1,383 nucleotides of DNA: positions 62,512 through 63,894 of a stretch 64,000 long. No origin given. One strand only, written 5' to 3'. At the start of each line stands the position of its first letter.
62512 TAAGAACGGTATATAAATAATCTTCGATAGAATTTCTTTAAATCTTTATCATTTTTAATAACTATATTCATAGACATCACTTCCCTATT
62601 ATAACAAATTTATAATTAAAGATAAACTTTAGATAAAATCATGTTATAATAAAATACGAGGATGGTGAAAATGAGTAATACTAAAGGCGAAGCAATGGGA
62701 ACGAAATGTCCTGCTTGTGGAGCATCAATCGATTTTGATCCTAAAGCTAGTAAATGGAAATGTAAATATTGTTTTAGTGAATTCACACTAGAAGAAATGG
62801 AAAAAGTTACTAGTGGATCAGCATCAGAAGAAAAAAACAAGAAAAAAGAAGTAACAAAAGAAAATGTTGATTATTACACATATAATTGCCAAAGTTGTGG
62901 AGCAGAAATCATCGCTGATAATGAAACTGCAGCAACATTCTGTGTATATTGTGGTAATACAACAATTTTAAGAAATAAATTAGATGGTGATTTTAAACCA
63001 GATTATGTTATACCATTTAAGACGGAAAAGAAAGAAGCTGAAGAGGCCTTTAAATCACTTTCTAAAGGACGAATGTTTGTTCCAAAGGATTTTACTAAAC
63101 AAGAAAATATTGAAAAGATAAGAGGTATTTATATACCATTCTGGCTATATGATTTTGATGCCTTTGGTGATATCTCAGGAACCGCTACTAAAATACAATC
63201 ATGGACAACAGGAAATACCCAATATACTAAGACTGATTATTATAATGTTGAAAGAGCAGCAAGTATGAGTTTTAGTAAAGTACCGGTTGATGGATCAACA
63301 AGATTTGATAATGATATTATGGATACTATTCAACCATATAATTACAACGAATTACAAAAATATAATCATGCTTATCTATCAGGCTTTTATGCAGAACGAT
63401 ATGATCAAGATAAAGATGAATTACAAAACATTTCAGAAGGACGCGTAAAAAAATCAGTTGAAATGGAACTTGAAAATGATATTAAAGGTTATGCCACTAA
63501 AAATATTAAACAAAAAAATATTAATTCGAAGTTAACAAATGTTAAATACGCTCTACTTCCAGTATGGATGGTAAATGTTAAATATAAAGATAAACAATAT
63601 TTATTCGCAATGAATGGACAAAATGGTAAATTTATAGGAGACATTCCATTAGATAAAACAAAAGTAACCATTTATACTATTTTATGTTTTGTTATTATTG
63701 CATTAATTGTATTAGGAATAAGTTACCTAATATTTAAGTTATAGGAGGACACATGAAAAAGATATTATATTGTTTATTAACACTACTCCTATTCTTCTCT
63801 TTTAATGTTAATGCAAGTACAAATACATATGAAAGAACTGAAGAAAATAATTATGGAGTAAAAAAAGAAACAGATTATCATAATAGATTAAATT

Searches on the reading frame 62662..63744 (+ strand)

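Call 86: search_protein_families(library=pfam, proteins=[window:62662-63744:+], max_evalue=0.01)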
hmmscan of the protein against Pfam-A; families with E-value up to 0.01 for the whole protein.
window:62662-63744:+ (360 aa): 3 families
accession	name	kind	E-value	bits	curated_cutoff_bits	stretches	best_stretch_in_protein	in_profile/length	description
PF07754.17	HVO_2753_ZBP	-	7.2e-05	22.9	33.2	1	76-106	1-31/46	Small zinc finger protein HVO_2753-like, Zn-binding pocket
PF24460.1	DUF7575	-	0.0019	18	28.5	0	13-24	3-14/28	Domain of unknown function (DUF7575)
PF08772.16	Zn_ribbon_NOB1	-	0.0038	17.8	24.9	1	68-107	3-39/72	Nin one binding (NOB1) Zn-ribbon like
